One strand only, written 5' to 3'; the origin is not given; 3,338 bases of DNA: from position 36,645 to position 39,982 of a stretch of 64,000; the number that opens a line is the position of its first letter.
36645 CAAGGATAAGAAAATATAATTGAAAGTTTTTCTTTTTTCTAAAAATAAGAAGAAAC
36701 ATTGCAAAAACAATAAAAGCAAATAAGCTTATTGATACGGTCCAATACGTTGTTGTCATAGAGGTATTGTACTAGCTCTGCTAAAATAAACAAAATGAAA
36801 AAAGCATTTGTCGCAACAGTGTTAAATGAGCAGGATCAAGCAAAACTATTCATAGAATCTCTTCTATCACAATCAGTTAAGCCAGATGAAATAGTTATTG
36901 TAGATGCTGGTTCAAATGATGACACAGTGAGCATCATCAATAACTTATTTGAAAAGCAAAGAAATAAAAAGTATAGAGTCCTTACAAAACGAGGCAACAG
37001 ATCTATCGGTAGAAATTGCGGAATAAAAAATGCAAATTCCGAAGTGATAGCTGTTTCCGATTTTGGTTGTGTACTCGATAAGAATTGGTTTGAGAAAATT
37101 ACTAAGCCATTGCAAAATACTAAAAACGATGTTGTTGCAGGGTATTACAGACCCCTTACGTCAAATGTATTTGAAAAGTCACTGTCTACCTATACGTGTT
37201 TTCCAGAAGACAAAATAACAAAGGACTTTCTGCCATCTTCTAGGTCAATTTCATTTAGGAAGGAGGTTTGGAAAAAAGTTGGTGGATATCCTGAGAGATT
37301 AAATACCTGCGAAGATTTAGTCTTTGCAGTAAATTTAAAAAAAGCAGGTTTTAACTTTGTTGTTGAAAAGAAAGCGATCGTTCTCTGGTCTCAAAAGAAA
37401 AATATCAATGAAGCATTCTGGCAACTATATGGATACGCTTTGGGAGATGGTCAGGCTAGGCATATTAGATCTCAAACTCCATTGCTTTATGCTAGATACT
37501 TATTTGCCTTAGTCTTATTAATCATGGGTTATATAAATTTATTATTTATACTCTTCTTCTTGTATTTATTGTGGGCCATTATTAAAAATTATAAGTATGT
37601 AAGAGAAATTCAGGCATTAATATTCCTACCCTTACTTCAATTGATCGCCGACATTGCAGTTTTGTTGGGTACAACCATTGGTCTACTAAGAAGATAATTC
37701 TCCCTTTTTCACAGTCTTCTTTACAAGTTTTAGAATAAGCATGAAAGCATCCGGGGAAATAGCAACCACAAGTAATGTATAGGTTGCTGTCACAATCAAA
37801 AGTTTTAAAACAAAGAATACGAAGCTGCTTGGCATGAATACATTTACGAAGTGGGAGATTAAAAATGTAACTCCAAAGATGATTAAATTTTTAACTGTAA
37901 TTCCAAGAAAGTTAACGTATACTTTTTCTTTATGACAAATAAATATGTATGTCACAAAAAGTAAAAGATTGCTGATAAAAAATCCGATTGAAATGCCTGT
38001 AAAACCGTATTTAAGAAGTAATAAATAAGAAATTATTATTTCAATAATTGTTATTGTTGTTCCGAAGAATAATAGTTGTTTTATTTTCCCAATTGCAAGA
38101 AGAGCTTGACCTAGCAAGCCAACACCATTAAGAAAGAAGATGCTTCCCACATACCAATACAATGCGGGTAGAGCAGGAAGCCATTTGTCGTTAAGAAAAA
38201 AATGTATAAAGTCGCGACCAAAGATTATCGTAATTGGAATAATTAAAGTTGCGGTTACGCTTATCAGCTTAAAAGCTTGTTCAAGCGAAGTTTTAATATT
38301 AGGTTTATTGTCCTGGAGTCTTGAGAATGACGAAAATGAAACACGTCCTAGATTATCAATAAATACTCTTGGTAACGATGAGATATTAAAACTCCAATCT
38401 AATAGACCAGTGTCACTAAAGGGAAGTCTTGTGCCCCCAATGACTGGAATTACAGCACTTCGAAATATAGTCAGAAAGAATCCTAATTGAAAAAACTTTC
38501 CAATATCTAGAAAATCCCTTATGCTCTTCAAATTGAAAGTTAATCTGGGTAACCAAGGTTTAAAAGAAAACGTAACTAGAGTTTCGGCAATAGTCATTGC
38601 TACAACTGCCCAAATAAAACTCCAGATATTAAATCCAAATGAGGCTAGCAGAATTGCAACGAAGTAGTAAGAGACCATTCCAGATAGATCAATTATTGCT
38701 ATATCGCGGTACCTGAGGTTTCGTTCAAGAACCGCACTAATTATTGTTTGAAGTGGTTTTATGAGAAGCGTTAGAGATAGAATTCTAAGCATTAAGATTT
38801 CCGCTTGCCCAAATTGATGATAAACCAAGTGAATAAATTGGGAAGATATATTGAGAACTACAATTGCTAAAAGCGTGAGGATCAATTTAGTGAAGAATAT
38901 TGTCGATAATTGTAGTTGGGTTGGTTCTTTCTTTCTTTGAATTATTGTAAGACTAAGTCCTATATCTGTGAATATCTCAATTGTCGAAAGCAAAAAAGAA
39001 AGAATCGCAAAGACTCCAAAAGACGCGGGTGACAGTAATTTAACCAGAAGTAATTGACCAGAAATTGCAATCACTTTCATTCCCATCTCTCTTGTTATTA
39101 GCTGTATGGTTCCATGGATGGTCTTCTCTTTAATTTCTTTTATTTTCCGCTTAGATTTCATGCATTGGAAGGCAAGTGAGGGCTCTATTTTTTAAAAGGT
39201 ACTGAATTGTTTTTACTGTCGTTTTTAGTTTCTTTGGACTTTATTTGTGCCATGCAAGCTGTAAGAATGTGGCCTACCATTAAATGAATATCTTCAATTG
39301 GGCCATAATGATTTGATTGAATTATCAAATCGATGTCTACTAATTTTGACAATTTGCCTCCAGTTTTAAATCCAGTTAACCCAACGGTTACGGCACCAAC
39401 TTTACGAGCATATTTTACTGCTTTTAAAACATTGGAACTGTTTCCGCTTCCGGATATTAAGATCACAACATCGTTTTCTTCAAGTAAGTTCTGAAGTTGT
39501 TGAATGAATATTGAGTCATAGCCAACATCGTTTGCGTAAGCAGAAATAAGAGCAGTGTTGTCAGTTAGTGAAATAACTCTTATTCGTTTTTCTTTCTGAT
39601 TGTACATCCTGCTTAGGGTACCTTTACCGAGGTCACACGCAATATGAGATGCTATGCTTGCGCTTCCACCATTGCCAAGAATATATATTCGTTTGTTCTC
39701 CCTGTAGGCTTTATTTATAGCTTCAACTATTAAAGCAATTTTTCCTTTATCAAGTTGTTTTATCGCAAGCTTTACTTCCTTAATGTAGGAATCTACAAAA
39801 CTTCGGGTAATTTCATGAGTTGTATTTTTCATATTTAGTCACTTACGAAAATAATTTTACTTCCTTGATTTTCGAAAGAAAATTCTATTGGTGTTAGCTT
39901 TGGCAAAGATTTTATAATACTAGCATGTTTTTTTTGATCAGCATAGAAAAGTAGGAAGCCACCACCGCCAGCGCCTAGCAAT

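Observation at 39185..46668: GDP-D-glycero-D-manno-heptose pathway with tailoring dehydratases, methyltransferases and a GT17-like transferase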

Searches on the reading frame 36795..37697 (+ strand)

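Call 11: search_protein_families(library=pfam, proteins=[window:36795-37697:+], max_evalue=0.001)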
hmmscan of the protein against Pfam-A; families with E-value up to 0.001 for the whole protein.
window:36795-37697:+ (300 aa): 4 families
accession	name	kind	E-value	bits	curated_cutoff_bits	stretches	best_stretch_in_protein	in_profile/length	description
PF00535.33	Glycos_transf_2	-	1e-20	74.8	23.3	1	8-123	5-120/168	Glycosyl transferase family 2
PF10111.15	Glyco_tranf_2_2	-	1.3e-11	45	27.3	1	30-199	29-217/276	Glycosyltransferase like family 2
PF13641.12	Glyco_tranf_2_3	-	1.3e-08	35.6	27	1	8-200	8-212/230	Glycosyltransferase like family 2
PF13632.12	Glyco_trans_2_3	-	0.00045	20.5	27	1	151-260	76-194/198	Glycosyl transferase family group 2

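Call 75: search_protein_families(library=ncbifam, proteins=[window:36795-37697:+], max_evalue=0.00001)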
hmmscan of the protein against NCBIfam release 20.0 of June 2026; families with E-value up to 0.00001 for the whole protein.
window:36795-37697:+ (300 aa): 10 families
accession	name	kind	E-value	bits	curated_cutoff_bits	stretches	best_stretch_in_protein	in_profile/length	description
TIGR03965.1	mycofact_glyco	equivalog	1.5e-16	60.3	280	1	6-239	79-324/467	mycofactocin biosynthesis glycosyltransferase MftF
NF041875.1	EPS_EpsD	equivalog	1.8e-16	60.5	370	1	11-214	9-223/325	exopolysaccharide biosynthesis glycosyltransferase EpsD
TIGR04283.1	glyco_like_mftF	equivalog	3.6e-14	52.9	182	1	8-195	6-182/221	TIGR04283 family arsenosugar biosynthesis glycosyltransferase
NF007482.0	PRK10073.1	equivalog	4.8e-12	45.5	423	1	5-142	10-142/334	glycosyltransferase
TIGR03937.1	PgaC_IcaA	equivalog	5.6e-12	45.3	422.3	1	5-109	49-153/407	poly-beta-1,6-N-acetyl-D-glucosamine synthase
NF041394.1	GtaseAglG_Halo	equivalog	3e-08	33.3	440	1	15-118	17-119/304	glucosyl-dolichyl phosphate glucuronosyltransferase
NF047683.1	TeichurnBiosyTuaG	equivalog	1.2e-07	31.6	400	1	10-108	15-110/252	teichuronic acid biosynthesis protein TuaG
NF038302.1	EPS_HpsE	equivalog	2.6e-07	29.9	300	1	32-109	35-114/307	hormogonium polysaccharide biosynthesis glycosyltransferase HpsE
NF053739.1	GlytfEpsEBac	equivalog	2.8e-07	29.8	450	1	5-186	5-190/265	glycosyltransferase EpsE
NF050050.1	ProtGlycPglI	equivalog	2.1e-06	27.3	500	1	10-104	11-106/306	GalNAc(5)-diNAcBac-PP-undecaprenol beta-1,3-glucosyltransferase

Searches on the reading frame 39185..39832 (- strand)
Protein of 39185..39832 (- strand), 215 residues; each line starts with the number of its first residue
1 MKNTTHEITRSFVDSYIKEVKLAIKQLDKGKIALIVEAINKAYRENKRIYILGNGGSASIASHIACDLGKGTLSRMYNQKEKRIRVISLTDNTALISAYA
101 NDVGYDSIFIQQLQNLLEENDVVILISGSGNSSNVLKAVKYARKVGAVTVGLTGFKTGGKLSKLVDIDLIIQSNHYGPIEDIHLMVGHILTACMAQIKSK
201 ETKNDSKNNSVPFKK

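Call 4: search_protein_families(library=pfam, proteins=[window:39185-39832:-], max_evalue=0.01)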
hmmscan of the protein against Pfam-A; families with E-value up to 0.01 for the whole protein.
window:39185-39832:- (215 aa): 3 families
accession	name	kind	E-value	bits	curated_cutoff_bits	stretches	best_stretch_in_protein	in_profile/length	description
PF13580.11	SIS_2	-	7.6e-19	68.6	27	1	16-154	2-138/138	SIS domain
PF01380.27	SIS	-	1.8e-12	47.7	25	1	95-173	29-106/131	SIS domain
PF23297.2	ACP_SdgA_C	-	0.0078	16.7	27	0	12-47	52-87/95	Highly reducing polyketide synthase sdgA, C-terminal ACP domain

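Call 5: search_protein_families(library=ncbifam, proteins=[window:39185-39832:-], max_evalue=0.01)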
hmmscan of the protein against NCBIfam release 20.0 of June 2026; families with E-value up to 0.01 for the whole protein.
window:39185-39832:- (215 aa): 25 families
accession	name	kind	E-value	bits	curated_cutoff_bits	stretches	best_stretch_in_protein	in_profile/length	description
TIGR00441.1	gmhA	equivalog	5.1e-32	111.1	209.45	1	38-194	3-153/154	D-sedoheptulose 7-phosphate isomerase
NF010546.0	PRK13936.1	equivalog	1.9e-29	102.9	276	1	5-194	4-188/197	phosphoheptose isomerase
NF001628.0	PRK00414.1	equivalog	1.3e-24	86.9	265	1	35-192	33-184/192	D-sedoheptulose 7-phosphate isomerase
NF010547.0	PRK13938.1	equivalog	9.7e-22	77.6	320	1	36-191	35-184/196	D-sedoheptulose 7-phosphate isomerase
NF008138.0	PRK10886.1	equivalog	3.1e-16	59.7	352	1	32-190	27-182/196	DnaA initiator-associating protein DiaA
NF009222.0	PRK12570.1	subfamily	4.3e-12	45.5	255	1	18-167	42-185/307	N-acetylmuramic acid 6-phosphate etherase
NF003915.0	PRK05441.1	subfamily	3.1e-10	39.5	168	1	7-168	25-179/300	N-acetylmuramic acid 6-phosphate etherase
NF008458.0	PRK11337.1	equivalog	4.3e-09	35.7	378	1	115-167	184-235/293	MurR/RpiR family transcriptional regulator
NF040776.2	AlsR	equivalog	8.2e-09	34.8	400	1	113-168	170-224/279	transcriptional repressor AlsR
TIGR03127.2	RuMP_HxlB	equivalog_domain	8.7e-09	35.5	160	1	117-173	70-125/178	6-phospho-3-hexuloisomerase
TIGR00274.1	TIGR00274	equivalog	4.5e-08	32.5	302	1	5-165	18-171/291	N-acetylmuramic acid 6-phosphate etherase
NF002805.0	PRK02947.1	subfamily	6.3e-08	32.1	135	1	13-156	4-144/247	sugar isomerase domain-containing protein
NF010701.0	PRK14101.1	equivalog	3.4e-06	25.5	920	1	105-197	500-589/638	bifunctional transcriptional regulator/glucokinase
NF008451.0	PRK11302.1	subfamily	3.5e-06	26.7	296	1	105-158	160-214/286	transcriptional regulator HexR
NF041755.1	RuMP_HxlAB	equivalog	4.7e-06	25.8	500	1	117-175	286-344/391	bifunctional 3-hexulose-6-phosphate synthase/6-phospho-3-hexuloisomerase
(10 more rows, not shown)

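Call 39: list_cluster_members(proteins=[window:39185-39832:-, window:40815-41516:-, window:41513-42100:-, window:42106-42819:-, window:42816-43727:-, window:44606-45559:-, window:45625-46668:+])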
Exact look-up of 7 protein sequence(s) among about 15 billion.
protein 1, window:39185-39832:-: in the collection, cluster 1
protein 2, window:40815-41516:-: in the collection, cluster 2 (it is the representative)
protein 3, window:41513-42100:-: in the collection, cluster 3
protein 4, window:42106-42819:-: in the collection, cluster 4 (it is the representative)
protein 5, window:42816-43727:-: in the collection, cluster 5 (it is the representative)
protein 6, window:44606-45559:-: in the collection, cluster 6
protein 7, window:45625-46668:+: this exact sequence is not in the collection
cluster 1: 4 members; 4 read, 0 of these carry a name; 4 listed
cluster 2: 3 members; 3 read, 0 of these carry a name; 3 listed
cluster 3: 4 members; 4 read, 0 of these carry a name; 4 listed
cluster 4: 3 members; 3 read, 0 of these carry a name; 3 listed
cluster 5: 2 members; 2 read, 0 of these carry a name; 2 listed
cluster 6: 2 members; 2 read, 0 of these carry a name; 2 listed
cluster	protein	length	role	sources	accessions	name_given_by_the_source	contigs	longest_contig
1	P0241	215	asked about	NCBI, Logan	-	-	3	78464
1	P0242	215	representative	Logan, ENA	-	-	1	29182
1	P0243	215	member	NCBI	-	-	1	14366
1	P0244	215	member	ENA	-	-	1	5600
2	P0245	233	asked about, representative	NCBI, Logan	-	-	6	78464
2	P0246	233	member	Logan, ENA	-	-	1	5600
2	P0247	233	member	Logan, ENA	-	-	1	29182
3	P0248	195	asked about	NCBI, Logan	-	-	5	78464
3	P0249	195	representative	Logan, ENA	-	-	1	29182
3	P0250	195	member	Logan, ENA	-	-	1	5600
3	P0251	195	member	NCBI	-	-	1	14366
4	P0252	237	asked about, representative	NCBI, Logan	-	-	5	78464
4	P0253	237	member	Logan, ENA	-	-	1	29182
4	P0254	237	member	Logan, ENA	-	-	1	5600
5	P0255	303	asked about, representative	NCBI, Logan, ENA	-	-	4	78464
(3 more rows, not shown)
